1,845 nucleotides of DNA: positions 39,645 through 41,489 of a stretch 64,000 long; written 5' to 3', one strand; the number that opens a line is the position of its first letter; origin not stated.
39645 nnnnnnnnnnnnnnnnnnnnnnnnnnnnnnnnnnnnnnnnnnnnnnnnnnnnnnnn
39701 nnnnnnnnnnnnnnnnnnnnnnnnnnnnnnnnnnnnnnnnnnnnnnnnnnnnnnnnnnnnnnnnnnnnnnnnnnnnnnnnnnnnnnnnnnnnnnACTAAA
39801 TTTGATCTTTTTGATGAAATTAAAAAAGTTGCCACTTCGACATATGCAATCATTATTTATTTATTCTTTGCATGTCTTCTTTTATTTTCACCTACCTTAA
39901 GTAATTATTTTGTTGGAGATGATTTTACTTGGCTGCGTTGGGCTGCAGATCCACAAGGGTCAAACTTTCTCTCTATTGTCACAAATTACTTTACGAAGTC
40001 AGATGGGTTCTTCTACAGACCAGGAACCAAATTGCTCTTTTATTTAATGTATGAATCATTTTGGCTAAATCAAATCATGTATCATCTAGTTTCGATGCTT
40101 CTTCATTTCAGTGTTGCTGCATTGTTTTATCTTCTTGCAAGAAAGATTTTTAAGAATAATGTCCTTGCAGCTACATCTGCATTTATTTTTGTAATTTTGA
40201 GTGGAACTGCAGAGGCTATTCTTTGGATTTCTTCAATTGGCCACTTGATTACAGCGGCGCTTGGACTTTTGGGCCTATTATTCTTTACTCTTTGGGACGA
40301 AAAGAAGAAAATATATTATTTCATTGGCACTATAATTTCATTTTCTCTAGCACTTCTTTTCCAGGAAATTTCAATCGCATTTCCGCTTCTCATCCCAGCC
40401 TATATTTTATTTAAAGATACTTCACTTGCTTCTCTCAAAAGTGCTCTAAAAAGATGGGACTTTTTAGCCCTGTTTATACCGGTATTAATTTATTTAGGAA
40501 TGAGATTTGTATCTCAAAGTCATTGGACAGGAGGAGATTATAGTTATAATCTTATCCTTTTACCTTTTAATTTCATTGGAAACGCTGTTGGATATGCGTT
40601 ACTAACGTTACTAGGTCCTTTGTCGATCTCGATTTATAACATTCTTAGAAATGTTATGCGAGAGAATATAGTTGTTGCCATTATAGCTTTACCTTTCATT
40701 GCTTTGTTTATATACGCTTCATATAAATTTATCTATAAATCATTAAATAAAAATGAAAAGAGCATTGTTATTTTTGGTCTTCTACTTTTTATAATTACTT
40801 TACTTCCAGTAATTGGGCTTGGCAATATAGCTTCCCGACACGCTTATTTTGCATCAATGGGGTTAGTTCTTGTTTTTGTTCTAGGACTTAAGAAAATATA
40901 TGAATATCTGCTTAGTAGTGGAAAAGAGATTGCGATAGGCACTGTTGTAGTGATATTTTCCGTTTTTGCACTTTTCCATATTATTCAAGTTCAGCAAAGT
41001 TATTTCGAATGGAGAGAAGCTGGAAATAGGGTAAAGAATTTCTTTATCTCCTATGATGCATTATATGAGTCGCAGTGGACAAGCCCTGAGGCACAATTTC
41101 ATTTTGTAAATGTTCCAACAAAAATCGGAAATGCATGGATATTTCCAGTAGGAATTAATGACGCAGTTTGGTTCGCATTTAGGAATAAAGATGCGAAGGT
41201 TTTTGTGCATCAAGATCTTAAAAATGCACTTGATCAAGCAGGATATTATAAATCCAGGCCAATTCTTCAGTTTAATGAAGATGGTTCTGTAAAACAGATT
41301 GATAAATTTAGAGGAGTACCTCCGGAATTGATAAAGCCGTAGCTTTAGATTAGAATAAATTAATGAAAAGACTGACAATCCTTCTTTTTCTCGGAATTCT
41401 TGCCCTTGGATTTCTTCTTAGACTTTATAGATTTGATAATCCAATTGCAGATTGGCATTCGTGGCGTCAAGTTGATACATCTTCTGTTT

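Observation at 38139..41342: Single 1067-aa polypeptide fusing an O-antigen-ligase/Wzy_C-like domain to a GT-C-like glycosyltransferase domain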

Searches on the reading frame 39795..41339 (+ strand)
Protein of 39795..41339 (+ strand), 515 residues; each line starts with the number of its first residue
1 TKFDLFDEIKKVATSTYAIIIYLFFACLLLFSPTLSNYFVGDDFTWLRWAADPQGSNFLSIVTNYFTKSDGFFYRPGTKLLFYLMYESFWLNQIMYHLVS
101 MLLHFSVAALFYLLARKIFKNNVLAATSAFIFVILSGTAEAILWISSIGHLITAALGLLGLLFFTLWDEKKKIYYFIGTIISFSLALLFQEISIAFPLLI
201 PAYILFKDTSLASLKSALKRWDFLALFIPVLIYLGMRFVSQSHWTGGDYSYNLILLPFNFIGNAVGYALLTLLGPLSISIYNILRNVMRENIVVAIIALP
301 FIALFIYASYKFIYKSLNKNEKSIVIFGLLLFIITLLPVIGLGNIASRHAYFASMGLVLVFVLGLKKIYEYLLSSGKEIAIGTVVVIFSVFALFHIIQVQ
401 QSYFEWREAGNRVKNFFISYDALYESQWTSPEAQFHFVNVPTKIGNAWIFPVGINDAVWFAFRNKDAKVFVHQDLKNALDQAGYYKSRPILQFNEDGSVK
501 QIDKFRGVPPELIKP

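Call 26: search_solved_structures(query=A2, max_evalue=10)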
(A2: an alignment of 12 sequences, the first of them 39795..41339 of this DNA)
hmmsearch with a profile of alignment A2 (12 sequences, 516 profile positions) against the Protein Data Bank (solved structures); distinct sequences matched with E-value up to 10: 3.
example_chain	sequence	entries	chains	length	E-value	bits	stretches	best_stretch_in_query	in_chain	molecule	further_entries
4lba_A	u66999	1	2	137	0.37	12.7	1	404-453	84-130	conjugative transposon lipoprotein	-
4j75_A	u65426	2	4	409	0.45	12.4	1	428-503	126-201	Tryptophanyl-tRNA synthetase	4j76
4jfa_A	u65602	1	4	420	0.47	12.3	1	428-503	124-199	Tryptophan--tRNA ligase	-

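Call 35: search_protein_representatives(alignment_id=A2)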
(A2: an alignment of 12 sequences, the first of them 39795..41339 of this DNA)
Query: 12 sequences, 516 profile positions. Proteins with E-value up to 0.001 (for the whole library): 37568; up to 1e-10: 9142; up to 1e-30: 129. The best 150 are listed.
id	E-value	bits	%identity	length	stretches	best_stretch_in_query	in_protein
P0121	8.5e-206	701.1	-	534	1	2-501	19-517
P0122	2.4e-173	594.0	-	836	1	7-504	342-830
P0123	1.3e-172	591.5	-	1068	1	2-504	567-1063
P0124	2.1e-159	548.0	-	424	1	86-508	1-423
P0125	1.0e-147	509.5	-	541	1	3-508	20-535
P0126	5.2e-143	493.9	-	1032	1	1-504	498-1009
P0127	2.8e-139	481.6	-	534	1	1-507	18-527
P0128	2.4e-136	471.9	-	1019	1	1-503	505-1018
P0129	3.3e-133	461.6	-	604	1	5-504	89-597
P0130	7.7e-132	457.1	-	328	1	188-510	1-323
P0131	2.2e-131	455.6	-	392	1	125-507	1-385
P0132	1.1e-129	450.0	-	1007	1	3-501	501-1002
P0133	1.5e-127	443.0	-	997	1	1-503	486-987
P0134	3.0e-126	438.6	-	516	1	17-504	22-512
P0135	5.8e-125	434.4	-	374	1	3-291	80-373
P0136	3.1e-118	412.2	-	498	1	15-502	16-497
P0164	2.7e-84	300.2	-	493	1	9-503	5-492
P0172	3.3e-72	260.3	-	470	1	20-458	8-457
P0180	5.5e-67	243.1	-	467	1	19-456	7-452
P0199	4.5e-59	217.0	-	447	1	19-459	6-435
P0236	3.0e-34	135.1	-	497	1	17-469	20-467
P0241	1.5e-32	129.5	-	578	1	19-461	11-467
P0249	9.6e-31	123.5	-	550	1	23-471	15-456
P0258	3.2e-30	121.8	-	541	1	19-489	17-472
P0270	4.2e-29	118.1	-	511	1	13-471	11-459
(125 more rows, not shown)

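Call 37: search_protein_families(library=pfam, proteins=[P0125, P0136, P0172, P0180, P0199, P0236, P0241, P0249, P0258, P0270], max_evalue=0.01)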
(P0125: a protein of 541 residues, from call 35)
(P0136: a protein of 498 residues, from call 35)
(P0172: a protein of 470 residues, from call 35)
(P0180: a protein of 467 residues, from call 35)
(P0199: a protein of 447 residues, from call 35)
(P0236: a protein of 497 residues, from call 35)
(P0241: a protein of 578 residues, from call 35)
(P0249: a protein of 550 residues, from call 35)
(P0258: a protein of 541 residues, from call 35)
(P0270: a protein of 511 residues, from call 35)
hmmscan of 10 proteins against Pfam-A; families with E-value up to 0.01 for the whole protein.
P0125 (541 aa): 0 families

P0136 (498 aa): 0 families

P0172 (470 aa): 0 families

P0180 (467 aa): 0 families

P0199 (447 aa): 0 families

P0236 (497 aa): 0 families

P0241 (578 aa): 0 families

P0249 (550 aa): 1 family
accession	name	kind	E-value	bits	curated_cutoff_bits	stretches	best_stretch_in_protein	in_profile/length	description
PF13231.12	PMT_2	-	1.8e-10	41.7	26.1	1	80-221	16-153/160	Dolichyl-phosphate-mannose-protein mannosyltransferase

P0258 (541 aa): 0 families

P0270 (511 aa): 1 family
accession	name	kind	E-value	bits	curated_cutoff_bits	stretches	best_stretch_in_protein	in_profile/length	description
PF13231.12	PMT_2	-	0.0012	19.5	26.1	1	75-221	11-148/160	Dolichyl-phosphate-mannose-protein mannosyltransferase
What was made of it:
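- A profile search finds 37,568 relatives, including PMT_2-positive proteins (calls 35, 37).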

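Call 43: find_encoding_contigs(protein=P0121, flank=6000, max_places=2)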
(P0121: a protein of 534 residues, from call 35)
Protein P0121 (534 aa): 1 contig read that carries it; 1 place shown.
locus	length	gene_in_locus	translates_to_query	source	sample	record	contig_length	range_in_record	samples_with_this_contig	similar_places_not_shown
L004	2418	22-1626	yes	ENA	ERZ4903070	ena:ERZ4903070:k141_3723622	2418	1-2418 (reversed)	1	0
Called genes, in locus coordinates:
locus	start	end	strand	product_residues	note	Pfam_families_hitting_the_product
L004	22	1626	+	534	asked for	-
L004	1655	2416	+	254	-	?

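Call 44: find_encoding_contigs(protein=P0136, flank=6000, max_places=2)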
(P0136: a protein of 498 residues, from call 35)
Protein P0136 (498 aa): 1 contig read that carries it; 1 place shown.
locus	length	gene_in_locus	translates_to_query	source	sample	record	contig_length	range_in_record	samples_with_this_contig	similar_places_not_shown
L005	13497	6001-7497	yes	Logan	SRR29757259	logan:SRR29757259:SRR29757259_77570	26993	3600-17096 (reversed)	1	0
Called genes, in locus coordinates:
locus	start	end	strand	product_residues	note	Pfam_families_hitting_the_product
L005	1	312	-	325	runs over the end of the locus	PF02674:Colicin_V, PF00188:CAP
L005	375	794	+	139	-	PF05635:23S_rRNA_IVP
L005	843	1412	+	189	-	PF13439:Glyco_transf_4 (faint)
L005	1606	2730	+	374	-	PF13439:Glyco_transf_4 (weak), PF20706:GT4-conflict, PF00534:Glycos_transf_1, PF13692:Glyco_trans_1_4, PF13524:Glyco_trans_1_2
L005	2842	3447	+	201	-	PF25087:GMPPB_C (faint), PF00132:Hexapep, PF14602:Hexapep_2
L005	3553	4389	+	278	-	PF00535:Glycos_transf_2, PF10111:Glyco_tranf_2_2 (faint), PF12804:NTP_transf_3 (weak), PF13641:Glyco_tranf_2_3, PF13506:Glyco_transf_21 (faint), PF13632:Glyco_trans_2_3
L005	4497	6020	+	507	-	PF04932:Wzy_C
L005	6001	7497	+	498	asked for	-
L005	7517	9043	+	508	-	PF13231:PMT_2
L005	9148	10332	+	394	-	PF13439:Glyco_transf_4, PF00534:Glycos_transf_1, PF13692:Glyco_trans_1_4, PF13524:Glyco_trans_1_2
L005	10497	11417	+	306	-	PF00535:Glycos_transf_2, PF10111:Glyco_tranf_2_2 (weak), PF13641:Glyco_tranf_2_3, PF13712:Glyco_tranf_2_5 (faint), PF13632:Glyco_trans_2_3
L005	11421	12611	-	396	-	-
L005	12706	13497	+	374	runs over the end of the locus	PF13439:Glyco_transf_4, PF00534:Glycos_transf_1, PF13692:Glyco_trans_1_4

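Call 46: find_encoding_contigs(protein=P0172, flank=7000, max_places=2)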
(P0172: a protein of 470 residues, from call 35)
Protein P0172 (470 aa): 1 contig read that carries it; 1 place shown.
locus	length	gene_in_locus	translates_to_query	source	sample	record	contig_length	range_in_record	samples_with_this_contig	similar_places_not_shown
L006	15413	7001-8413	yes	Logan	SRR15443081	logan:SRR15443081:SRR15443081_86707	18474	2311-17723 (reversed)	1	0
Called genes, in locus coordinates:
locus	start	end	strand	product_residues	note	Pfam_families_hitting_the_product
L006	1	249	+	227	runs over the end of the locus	PF02698:DUF218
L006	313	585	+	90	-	PF13459:Fer4_15, PF13370:Fer4_13 (weak)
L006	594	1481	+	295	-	PF01323:DSBA, PF13098:Thioredoxin_2 (faint), PF13462:Thioredoxin_4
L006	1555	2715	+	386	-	PF13439:Glyco_transf_4, PF00534:Glycos_transf_1, PF20706:GT4-conflict, PF13692:Glyco_trans_1_4, PF13524:Glyco_trans_1_2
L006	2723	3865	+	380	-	PF13439:Glyco_transf_4, PF20706:GT4-conflict, PF00534:Glycos_transf_1, PF13692:Glyco_trans_1_4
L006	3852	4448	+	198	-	PF25084:LbH_EIF2B (faint), PF25087:GMPPB_C (faint), PF00132:Hexapep, PF14602:Hexapep_2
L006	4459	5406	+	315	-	PF00535:Glycos_transf_2, PF13641:Glyco_tranf_2_3, PF13712:Glyco_tranf_2_5 (faint)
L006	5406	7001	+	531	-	-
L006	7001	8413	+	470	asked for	-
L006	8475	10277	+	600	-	PF13231:PMT_2, PF02366:PMT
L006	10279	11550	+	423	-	PF00534:Glycos_transf_1 (weak), PF13692:Glyco_trans_1_4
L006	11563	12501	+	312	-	PF00535:Glycos_transf_2, PF10111:Glyco_tranf_2_2 (faint), PF13641:Glyco_tranf_2_3, PF13632:Glyco_trans_2_3 (faint)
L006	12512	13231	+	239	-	PF00696:AA_kinase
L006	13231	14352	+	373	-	PF13439:Glyco_transf_4, PF00534:Glycos_transf_1, PF13692:Glyco_trans_1_4, PF20706:GT4-conflict (weak)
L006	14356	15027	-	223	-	-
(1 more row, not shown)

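Call 47: find_encoding_contigs(protein=P0164, flank=7000, max_places=2)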
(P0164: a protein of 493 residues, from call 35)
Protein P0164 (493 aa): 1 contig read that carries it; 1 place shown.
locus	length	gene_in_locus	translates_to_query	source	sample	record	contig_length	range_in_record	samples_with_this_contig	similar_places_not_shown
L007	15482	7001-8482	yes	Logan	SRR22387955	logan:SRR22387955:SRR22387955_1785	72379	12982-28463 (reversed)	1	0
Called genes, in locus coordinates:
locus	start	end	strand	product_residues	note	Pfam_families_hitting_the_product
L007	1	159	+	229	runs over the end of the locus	PF13489:Methyltransf_23, PF05401:NodS (weak), PF13847:Methyltransf_31, PF08241:Methyltransf_11, PF08242:Methyltransf_12, PF13649:Methyltransf_25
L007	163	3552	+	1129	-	-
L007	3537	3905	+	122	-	-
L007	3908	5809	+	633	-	-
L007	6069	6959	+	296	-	PF00535:Glycos_transf_2, PF10111:Glyco_tranf_2_2, PF13641:Glyco_tranf_2_3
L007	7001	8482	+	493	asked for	-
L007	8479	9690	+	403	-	PF13439:Glyco_transf_4, PF00534:Glycos_transf_1 (weak), PF13692:Glyco_trans_1_4, PF13524:Glyco_trans_1_2 (weak)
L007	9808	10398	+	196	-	PF00702:Hydrolase (weak), PF08645:PNK3P (weak), PF13419:HAD_2 (weak), PF13242:Hydrolase_like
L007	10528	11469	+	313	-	PF00535:Glycos_transf_2, PF10111:Glyco_tranf_2_2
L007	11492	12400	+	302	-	PF00005:ABC_tran, PF13304:AAA_21 (faint)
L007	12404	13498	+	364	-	PF12698:ABC2_membrane_3, PF01061:ABC2_membrane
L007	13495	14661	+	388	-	PF12698:ABC2_membrane_3, PF12679:ABC2_membrane_2 (weak), PF01061:ABC2_membrane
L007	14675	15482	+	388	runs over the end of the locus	-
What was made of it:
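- The C-half also occurs without a Wzy_C neighbour (L007, call 47), so its activity does not strictly depend on the N-module.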

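Call 91: find_encoding_contigs(protein=P0125, flank=5000, max_places=1)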
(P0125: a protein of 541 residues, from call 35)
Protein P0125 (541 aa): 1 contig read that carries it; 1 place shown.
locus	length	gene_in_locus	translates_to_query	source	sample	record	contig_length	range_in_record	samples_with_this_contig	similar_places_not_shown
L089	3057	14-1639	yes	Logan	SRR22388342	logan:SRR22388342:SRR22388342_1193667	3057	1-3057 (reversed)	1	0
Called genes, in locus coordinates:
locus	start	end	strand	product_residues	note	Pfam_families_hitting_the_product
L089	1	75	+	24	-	?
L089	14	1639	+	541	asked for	-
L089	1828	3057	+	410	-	?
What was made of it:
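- Tried and rejected: Apparent stand-alone C-half proteins P0121 and P0125 turned out to be contig-edge fragments (calls 43, 91).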

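Call 92: find_encoding_contigs(protein=P0180, flank=5000, max_places=1)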
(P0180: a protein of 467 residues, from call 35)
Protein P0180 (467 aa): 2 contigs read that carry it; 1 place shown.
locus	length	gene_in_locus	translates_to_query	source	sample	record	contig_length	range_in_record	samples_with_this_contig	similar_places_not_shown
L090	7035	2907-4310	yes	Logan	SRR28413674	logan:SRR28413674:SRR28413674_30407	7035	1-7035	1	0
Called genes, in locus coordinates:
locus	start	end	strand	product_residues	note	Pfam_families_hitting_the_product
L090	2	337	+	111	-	?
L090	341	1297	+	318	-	PF00535:Glycos_transf_2, PF10111:Glyco_tranf_2_2 (faint), PF13641:Glyco_tranf_2_3, PF13712:Glyco_tranf_2_5 (faint)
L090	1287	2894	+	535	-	-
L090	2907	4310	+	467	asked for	-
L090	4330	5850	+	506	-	PF13231:PMT_2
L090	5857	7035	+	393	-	?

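Call 93: find_encoding_contigs(protein=P0199, flank=5000, max_places=1)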
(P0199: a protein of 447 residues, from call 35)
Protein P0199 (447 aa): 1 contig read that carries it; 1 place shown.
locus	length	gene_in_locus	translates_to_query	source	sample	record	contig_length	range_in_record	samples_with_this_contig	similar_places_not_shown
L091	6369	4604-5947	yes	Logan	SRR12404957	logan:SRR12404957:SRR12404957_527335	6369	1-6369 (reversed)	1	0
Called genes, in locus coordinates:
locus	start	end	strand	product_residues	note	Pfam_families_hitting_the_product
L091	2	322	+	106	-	?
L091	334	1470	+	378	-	PF13439:Glyco_transf_4 (weak), PF13524:Glyco_trans_1_2 (faint), PF20706:GT4-conflict, PF00534:Glycos_transf_1, PF13692:Glyco_trans_1_4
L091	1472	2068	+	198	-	PF00132:Hexapep, PF14602:Hexapep_2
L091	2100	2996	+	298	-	PF00535:Glycos_transf_2, PF10111:Glyco_tranf_2_2 (weak), PF13641:Glyco_tranf_2_3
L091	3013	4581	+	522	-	-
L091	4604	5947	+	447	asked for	-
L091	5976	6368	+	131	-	?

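Call 94: find_encoding_contigs(protein=P0236, flank=5000, max_places=1)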
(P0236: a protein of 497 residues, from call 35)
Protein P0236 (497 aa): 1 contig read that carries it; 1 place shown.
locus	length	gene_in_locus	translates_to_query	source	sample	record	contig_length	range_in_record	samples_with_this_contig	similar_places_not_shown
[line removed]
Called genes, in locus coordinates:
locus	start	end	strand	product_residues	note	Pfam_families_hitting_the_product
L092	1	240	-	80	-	?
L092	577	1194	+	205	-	-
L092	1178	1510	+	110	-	PF01022:HTH_5 (faint), PF13601:HTH_34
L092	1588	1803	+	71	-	-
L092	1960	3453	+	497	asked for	-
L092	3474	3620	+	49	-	?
